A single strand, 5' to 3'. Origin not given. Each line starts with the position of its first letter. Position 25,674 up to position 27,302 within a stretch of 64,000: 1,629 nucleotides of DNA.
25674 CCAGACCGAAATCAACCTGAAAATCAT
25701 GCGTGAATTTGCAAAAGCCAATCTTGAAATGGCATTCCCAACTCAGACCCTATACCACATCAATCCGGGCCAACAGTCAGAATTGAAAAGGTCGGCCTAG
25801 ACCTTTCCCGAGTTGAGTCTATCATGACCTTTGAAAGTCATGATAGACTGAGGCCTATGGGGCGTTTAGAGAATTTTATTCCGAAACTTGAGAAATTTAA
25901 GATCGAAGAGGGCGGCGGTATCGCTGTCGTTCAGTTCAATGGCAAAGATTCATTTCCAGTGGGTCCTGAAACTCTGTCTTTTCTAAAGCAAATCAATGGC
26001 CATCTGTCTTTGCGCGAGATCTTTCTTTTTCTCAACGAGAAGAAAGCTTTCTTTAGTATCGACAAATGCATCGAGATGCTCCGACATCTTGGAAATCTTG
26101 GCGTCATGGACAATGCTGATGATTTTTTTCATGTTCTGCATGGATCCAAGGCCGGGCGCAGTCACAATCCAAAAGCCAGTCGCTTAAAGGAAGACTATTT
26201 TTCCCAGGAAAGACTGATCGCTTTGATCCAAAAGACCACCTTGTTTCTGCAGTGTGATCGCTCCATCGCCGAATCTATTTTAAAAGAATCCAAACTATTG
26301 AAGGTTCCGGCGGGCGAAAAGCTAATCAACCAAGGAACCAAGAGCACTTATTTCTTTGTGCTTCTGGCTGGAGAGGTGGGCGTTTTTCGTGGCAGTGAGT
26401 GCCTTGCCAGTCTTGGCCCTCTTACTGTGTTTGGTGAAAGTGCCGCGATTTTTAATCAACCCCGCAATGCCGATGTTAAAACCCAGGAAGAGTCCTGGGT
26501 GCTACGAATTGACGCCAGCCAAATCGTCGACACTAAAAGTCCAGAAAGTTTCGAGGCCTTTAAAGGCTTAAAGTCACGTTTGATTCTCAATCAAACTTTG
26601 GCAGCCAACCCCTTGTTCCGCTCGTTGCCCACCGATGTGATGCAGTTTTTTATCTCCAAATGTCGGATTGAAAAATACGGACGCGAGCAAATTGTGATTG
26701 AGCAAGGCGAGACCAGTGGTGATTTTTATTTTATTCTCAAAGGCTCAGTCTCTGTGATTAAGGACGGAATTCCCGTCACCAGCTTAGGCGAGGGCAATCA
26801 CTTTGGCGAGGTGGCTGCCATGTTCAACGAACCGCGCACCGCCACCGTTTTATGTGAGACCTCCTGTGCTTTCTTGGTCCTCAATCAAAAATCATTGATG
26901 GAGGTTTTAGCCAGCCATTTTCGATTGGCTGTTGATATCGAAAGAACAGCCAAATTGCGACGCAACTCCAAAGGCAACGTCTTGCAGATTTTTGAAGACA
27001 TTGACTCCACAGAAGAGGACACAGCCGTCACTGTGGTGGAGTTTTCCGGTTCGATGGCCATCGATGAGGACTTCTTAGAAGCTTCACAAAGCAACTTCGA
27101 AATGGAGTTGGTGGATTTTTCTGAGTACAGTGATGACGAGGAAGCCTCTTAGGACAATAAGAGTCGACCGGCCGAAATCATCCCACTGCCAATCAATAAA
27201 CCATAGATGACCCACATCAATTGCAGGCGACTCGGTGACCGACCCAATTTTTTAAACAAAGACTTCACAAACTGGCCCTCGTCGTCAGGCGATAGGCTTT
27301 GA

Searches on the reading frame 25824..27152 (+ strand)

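Call 110: search_protein_families(library=pfam, proteins=[window:25824-27152:+], max_evalue=0.00001)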
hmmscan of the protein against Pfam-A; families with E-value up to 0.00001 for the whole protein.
window:25824-27152:+ (442 aa): 1 family
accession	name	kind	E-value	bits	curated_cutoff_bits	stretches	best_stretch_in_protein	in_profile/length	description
PF00027.35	cNMP_binding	-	1.8e-33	114.8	27.5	2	283-365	2-89/89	Cyclic nucleotide-binding domain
